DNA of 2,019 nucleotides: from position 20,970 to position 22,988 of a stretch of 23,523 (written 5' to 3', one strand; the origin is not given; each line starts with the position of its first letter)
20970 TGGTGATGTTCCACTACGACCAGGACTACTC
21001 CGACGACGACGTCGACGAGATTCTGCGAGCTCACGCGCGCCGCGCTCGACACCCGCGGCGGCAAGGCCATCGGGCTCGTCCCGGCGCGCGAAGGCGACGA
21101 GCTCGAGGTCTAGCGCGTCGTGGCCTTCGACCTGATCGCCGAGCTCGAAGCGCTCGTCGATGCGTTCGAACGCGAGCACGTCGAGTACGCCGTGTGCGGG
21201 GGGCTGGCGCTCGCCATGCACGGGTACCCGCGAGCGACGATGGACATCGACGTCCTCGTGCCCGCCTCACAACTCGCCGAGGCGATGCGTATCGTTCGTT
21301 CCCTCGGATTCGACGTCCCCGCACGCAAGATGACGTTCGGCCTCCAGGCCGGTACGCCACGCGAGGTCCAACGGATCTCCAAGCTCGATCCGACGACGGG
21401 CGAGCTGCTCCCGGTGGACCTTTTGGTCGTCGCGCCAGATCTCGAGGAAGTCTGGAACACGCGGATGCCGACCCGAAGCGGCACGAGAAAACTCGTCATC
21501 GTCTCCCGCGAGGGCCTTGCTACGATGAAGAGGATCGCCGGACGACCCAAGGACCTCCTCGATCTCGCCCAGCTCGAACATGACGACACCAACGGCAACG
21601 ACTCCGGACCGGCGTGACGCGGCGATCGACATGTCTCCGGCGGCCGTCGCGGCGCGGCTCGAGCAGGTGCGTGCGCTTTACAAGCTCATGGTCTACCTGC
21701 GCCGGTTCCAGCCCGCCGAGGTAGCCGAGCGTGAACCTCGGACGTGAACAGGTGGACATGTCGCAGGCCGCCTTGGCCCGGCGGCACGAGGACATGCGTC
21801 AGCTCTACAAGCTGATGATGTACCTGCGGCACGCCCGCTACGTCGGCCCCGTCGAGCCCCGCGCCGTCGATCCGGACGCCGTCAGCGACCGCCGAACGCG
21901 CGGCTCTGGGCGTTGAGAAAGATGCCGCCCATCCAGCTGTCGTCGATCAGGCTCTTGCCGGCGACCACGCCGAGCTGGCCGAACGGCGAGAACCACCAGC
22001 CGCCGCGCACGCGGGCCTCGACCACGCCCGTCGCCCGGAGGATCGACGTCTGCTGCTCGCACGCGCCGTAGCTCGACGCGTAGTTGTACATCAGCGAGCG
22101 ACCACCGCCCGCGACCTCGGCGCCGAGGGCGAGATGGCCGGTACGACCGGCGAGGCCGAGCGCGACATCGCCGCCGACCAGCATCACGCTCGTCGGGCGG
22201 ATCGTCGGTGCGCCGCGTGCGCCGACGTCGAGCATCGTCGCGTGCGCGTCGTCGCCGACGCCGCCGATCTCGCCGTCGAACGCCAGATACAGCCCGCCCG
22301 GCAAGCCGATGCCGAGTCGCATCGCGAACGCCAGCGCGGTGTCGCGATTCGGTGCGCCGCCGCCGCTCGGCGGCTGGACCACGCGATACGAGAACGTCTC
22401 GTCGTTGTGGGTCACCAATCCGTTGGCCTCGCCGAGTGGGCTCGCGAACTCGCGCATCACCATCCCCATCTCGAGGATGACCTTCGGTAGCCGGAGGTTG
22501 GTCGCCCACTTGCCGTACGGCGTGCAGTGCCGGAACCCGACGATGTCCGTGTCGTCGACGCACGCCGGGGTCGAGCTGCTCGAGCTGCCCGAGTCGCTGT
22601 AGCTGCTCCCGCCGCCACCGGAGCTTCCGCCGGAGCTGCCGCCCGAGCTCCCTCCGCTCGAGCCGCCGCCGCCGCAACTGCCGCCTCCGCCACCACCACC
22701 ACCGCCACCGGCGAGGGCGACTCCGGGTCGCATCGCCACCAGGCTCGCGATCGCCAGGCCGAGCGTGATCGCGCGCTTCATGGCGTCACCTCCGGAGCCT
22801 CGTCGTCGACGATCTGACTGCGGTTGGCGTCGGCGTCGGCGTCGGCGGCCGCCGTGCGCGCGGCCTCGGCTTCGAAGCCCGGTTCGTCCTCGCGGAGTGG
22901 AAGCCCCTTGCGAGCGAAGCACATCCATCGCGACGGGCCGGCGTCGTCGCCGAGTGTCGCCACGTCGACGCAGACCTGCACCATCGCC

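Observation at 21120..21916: Lower-GC insert: nucleotidyltransferase followed by two tandem paralogous small ORFs under apparent purifying selection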

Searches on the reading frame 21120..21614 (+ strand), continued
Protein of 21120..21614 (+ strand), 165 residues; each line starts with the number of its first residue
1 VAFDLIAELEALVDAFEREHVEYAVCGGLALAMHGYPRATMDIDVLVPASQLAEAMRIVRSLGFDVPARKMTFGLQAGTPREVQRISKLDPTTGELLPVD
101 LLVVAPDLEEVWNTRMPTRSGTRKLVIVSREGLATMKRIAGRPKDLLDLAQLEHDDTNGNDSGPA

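Call 61: search_dna_similar(query=window:21120-21614:+, collection=phages, mode=protein, max_rows=10)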
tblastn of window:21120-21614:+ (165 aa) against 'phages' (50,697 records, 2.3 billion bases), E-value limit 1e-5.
No match.

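Call 62: find_encoding_contigs(protein=P0019, flank=5000, max_places=1)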
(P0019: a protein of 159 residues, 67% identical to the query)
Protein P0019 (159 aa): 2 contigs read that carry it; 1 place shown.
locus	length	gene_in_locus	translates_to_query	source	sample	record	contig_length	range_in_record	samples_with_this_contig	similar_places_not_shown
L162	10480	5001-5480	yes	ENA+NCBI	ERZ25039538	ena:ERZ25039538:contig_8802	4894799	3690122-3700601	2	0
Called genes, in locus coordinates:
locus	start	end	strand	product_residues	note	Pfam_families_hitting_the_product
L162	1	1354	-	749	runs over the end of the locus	PF00675:Peptidase_M16, PF05193:Peptidase_M16_C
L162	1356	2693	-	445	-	PF00675:Peptidase_M16, PF05193:Peptidase_M16_C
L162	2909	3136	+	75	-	-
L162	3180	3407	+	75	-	PF01165:Ribosomal_S21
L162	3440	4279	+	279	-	PF06325:PrmA, PF05175:MTS, PF13489:Methyltransf_23 (weak), PF13847:Methyltransf_31 (weak), PF08242:Methyltransf_12 (weak), PF13649:Methyltransf_25 (weak)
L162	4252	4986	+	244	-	PF20260:PUA_4 (weak), PF04452:Methyltrans_RNA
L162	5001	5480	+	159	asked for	-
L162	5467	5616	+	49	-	-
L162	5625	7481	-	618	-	PF07676:PD40 (faint)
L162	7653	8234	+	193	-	PF06271:RDD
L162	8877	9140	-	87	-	-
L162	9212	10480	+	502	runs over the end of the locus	PF13646:HEAT_2 (faint)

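Call 63: find_encoding_contigs(protein=P0007, flank=5000, max_places=1)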
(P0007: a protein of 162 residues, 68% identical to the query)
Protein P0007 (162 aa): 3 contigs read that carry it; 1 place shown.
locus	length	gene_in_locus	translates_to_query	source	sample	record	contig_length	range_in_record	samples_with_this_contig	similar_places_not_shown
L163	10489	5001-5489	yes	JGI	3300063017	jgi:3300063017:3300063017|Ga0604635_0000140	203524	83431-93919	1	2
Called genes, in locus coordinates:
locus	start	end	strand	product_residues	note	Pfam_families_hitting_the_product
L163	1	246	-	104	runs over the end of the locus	PF00355:Rieske, PF13806:Rieske_2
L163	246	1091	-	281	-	PF12911:OppC_N (weak), PF00528:BPD_transp_1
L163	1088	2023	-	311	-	PF19300:BPD_transp_1_N, PF00528:BPD_transp_1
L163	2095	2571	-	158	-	-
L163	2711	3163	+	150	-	PF02580:Tyr_Deacylase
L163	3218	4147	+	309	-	PF00753:Lactamase_B (weak), PF12706:Lactamase_B_2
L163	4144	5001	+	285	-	PF00753:Lactamase_B (faint), PF23023:Anti-Pycsar_Apyc1, PF12706:Lactamase_B_2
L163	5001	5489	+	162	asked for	-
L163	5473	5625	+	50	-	-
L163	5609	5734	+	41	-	-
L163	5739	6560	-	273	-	-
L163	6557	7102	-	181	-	-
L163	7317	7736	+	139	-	-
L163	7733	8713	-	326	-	PF13964:Beta-prop_Calicin (faint), PF25210:Kelch_FKB95 (faint), PF13415:Beta-prop_FBX42 (faint), PF24681:Kelch_KLHDC2_KLHL20_DRC7 (weak), PF24996:NANM (faint), PF24981:Beta-prop_ATRN-LZTR1 (faint), PF01344:Kelch_1 (faint), PF24681:Kelch_KLHDC2_KLHL20_DRC7 (weak)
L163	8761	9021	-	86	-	-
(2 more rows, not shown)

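Call 64: find_encoding_contigs(protein=P0052, flank=5000, max_places=1)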
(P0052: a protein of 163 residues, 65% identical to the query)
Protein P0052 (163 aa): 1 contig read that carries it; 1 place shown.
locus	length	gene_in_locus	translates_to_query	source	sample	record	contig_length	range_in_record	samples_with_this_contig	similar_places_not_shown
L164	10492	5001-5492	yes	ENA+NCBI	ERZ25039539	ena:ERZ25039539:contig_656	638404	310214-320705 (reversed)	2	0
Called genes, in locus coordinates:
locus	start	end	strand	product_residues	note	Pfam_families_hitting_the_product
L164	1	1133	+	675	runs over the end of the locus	PF00989:PAS, PF08448:PAS_4, PF13426:PAS_9, PF00989:PAS, PF08448:PAS_4, PF13426:PAS_9, PF00989:PAS, PF13188:PAS_8, +9 more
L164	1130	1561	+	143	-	PF00072:Response_reg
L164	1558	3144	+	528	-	PF00072:Response_reg, PF00512:HisKA, PF02518:HATPase_c, PF00072:Response_reg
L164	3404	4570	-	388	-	PF00069:Pkinase, PF07714:PK_Tyr_Ser-Thr, PF01636:APH (faint)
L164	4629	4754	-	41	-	-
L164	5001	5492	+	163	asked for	PF14907:NTP_transf_5 (weak)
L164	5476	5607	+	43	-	-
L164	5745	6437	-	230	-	-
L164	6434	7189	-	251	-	PF08843:AbiEii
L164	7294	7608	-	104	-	-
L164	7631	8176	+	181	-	-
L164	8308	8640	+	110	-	PF05226:CHASE2 (weak)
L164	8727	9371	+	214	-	-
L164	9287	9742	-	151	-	-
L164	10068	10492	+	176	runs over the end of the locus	PF00211:Guanylate_cyc (weak)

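Call 67: search_protein_families(library=pfam, proteins=[L164:5748-6437:-, L164:6437-7189:-], max_evalue=0.01)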
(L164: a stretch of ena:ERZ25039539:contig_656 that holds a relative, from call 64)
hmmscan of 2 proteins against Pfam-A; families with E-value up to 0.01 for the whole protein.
L164:5748-6437:- (230 aa): 4 families
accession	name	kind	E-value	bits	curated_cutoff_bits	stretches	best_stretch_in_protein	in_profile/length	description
PF12802.13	MarR_2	-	0.003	18.1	27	1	21-52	24-55/61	MarR family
PF09407.15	AbiEi_1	-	0.0043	17.7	22.2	1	75-150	16-94/142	AbiEi antitoxin C-terminal domain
PF01325.25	Fe_dep_repress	-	0.0047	17.5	26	0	14-47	19-52/60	Iron dependent repressor, N-terminal DNA binding domain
PF01978.25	TrmB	-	0.0092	16.3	25.6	0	5-50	12-55/68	Sugar-specific transcriptional regulator TrmB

L164:6437-7189:- (251 aa): 1 family
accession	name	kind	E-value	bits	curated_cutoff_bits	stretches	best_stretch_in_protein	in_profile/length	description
PF08843.17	AbiEii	-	4e-19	69.9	22.5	1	17-239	2-219/238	Nucleotidyl transferase AbiEii toxin, Type IV TA system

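Call 82: search_solved_structures(query=L160:2456-2929:+, max_evalue=1)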
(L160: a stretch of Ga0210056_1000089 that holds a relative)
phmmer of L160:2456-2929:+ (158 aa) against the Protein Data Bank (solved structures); distinct sequences matched with E-value up to 1: 1.
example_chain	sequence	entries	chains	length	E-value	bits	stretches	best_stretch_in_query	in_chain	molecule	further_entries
8an4_A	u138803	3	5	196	0.02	18.6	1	12-59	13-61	Bacterial toxin | Nucleotidyl transferase AbiEii/AbiGii toxin family protein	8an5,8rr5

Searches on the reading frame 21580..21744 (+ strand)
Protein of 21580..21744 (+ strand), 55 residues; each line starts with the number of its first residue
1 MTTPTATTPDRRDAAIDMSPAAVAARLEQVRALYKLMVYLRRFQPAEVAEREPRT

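Call 7: search_protein_families(library=pfam, proteins=[window:21580-21744:+], max_evalue=1)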
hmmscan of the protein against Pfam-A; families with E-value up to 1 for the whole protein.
window:21580-21744:+ (55 aa): 0 families

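Call 32: search_solved_structures(query=A5, max_evalue=10, show_alignments=3)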
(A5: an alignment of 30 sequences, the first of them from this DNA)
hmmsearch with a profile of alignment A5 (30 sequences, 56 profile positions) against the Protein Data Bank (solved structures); distinct sequences matched with E-value up to 10: 7.
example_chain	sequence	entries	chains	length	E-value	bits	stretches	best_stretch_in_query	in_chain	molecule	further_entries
1w5j_A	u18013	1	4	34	0.27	14.4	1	15-39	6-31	GENERAL CONTROL PROTEIN GCN4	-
8h8x_A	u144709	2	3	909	0.48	13.6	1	21-40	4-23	E3 ubiquitin-protein ligase HACE1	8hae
8pwl_A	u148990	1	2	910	0.48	13.6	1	21-40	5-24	E3 ubiquitin-protein ligase HACE1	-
8goi_B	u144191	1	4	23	0.51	13.5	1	11-23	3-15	Lac23ys_bRR, a basic mutant of LacI C-terminal tetramerization helix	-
9f79_A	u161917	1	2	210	0.53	13.4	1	7-22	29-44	Eukaryotic translation initiation factor 5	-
6fyx_m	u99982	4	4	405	1.2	12.3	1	7-22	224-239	Eukaryotic translation initiation factor 5 | TIF5 isoform 1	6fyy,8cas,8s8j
6zu9_m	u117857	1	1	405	1.2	12.3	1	7-22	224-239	Eukaryotic translation initiation factor 5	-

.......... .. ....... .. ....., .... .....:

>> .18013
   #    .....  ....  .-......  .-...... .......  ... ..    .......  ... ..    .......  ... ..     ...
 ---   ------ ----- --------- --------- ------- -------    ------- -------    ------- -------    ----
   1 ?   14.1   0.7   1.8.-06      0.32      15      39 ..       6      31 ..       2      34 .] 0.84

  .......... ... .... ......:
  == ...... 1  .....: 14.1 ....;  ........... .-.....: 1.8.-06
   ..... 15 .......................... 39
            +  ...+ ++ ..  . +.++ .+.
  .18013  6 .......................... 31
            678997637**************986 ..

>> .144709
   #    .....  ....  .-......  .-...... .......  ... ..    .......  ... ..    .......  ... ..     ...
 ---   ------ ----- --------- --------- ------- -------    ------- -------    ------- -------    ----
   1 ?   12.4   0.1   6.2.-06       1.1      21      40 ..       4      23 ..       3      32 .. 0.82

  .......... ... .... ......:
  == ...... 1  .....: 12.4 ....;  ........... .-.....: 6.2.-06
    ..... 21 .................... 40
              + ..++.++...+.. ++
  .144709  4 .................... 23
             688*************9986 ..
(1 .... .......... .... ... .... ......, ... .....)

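Call 57: predict_structure(alignment_id=A6)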
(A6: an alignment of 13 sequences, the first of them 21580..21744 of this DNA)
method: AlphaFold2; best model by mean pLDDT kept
length: 55 residues; sequences in the alignment: 13
mean_pLDDT: 77.2   pTM: 0.44
mean pLDDT of the five models: 77.2, 76.2, 75.3, 73.0, 72.4
residues with pLDDT >= 90: 22; 70-90: 7; 50-70: 26; < 50: 0
segments of 3 or more residues with pLDDT < 50: none
pLDDT, mean of each block of 10 residues (from residue 1): 64 76 94 95 65 61
secondary structure, 60 per line:
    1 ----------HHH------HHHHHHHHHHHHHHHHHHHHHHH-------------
elements in order: H20-42

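Call 68: search_protein_representatives(alignment_id=A6)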
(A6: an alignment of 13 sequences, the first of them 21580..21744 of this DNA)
Query: 13 sequences, 48 profile positions. Proteins with E-value up to 0.001 (for the whole library): 385; up to 1e-10: 46; up to 1e-30: 0. The best 150 are listed.
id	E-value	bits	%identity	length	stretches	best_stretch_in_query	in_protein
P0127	4.4e-23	96.6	-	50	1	1-47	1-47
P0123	8.5e-23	95.7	-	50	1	1-47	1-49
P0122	4.8e-19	83.7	-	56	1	3-47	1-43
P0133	4.2e-18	80.7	-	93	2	6-39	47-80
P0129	3.7e-17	77.7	-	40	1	5-43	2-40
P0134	1.1e-16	76.1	-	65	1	1-46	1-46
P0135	1.7e-16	75.5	-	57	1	6-45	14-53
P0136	9.3e-16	73.2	-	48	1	2-43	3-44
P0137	1.6e-15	72.4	-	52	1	3-40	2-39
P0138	1.9e-15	72.2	-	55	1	1-47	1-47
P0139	4.0e-15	71.2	-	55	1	1-46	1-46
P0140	5.6e-15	70.7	-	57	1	2-38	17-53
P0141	5.7e-15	70.7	-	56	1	1-40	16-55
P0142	7.4e-15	70.3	-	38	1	1-37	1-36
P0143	2.9e-14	68.4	-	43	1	1-39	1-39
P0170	2.5e-11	59.0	-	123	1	1-38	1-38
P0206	5.5e-09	51.5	-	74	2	6-34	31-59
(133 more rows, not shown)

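Call 70: find_encoding_contigs(protein=P0206, flank=3000, max_places=2)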
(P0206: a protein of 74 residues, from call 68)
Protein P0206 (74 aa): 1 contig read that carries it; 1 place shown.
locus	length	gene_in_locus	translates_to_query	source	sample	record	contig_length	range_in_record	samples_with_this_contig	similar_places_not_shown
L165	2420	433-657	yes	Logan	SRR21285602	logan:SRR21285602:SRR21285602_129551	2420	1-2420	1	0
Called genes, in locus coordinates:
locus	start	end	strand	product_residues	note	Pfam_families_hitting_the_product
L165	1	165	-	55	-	?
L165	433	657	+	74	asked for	-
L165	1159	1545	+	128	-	-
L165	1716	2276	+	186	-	-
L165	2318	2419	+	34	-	?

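Call 71: find_encoding_contigs(protein=P0170, flank=3000, max_places=2)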
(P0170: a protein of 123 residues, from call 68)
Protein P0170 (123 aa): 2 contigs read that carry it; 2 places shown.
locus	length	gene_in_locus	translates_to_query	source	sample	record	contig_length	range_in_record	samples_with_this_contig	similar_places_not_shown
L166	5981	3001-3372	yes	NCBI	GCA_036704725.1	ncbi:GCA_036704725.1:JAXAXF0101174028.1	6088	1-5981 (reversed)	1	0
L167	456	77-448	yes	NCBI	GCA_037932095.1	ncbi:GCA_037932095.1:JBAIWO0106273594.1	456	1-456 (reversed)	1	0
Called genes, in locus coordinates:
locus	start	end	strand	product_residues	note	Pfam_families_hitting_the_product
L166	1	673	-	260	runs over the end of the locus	?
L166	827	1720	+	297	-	PF04885:Stig1 (faint), PF07588:DUF1554 (faint)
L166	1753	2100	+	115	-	-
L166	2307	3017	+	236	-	PF14907:NTP_transf_5 (weak), PF08843:AbiEii (faint)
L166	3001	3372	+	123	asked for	-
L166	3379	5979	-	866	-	?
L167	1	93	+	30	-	?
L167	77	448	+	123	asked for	-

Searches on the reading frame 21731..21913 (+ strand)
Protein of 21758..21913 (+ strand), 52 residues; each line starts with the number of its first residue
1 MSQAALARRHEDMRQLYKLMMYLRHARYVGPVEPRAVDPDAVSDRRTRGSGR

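Call 7: search_protein_families(library=pfam, proteins=[window:21758-21913:+, window:21731-21913:+], max_evalue=1)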
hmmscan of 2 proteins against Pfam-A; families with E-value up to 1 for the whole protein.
window:21758-21913:+ (52 aa): 0 families

window:21731-21913:+ (61 aa): 0 families

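Call 8: search_protein_families(library=ncbifam, proteins=[window:21758-21913:+], max_evalue=1)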
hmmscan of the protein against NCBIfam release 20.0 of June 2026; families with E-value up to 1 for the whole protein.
window:21758-21913:+ (52 aa): 1 family
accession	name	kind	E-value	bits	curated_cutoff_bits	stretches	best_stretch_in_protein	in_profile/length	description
TIGR04470.1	rSAM_mob_pairB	equivalog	0.2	11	410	1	4-45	149-188/285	radical SAM mobile pair protein B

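Call 9: search_protein_families(library=padloc, proteins=[window:21758-21913:+], max_evalue=1)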
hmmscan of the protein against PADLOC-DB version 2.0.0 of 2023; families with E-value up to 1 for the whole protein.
window:21758-21913:+ (52 aa): 0 families

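Call 18: find_homologous_proteins(query=A4, max_evalue=10)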
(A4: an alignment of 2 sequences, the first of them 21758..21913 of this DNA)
Query A4 (2 sequences) (52 aa, profile of the alignment): 12 proteins with E <= 10 among 12 candidates.
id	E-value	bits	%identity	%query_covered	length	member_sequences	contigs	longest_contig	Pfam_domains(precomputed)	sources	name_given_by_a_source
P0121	4.5e-30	121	100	100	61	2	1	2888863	-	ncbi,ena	-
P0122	7.0e-16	76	65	100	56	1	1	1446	-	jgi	jgi:hypothetical protein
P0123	3.3e-12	64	55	81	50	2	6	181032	-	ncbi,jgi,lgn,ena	-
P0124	1.3e-10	59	56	75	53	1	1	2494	-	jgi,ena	-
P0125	2.2e-10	58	51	71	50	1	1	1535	-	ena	-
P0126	3.6e-10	57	55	60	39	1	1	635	-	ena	-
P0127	1.3e-9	56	64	63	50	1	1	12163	-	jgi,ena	-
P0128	1.5e-9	55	74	52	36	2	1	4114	-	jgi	jgi:hypothetical protein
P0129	4.6e-9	54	63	58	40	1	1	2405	-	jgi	jgi:hypothetical protein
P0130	1.6e-8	52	67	52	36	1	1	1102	-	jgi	jgi:hypothetical protein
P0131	1.9e-7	49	57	67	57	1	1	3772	-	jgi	jgi:hypothetical protein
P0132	2.4e-5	42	51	67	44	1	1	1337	-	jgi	jgi:hypothetical protein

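Call 37: find_encoding_contigs(protein=P0122, flank=3000, max_places=3)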
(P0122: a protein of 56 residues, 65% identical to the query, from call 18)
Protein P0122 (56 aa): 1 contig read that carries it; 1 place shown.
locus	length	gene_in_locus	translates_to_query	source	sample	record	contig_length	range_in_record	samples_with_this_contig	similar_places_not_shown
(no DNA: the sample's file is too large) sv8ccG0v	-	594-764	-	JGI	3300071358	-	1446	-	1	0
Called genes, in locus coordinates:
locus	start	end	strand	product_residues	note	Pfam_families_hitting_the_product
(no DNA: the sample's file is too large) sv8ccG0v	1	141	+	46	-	?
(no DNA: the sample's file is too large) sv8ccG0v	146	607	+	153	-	-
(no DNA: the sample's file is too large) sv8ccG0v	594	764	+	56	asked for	-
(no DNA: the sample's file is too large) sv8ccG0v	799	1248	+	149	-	-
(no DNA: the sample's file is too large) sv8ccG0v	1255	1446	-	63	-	?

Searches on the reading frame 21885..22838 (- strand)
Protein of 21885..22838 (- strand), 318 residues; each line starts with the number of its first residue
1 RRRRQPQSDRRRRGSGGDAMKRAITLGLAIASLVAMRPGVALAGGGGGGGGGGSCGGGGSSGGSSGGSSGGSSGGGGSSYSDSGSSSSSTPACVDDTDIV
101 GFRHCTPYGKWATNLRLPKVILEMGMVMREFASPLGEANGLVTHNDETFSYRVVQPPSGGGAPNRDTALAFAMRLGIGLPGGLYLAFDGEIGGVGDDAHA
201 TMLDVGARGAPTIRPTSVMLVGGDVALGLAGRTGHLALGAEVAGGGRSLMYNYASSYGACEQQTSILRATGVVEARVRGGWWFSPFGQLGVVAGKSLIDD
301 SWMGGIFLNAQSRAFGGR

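Call 67: search_protein_families(library=pfam, proteins=[window:21885-22838:-], max_evalue=0.01)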
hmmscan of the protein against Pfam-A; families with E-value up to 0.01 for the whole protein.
window:21885-22838:- (318 aa): 0 families
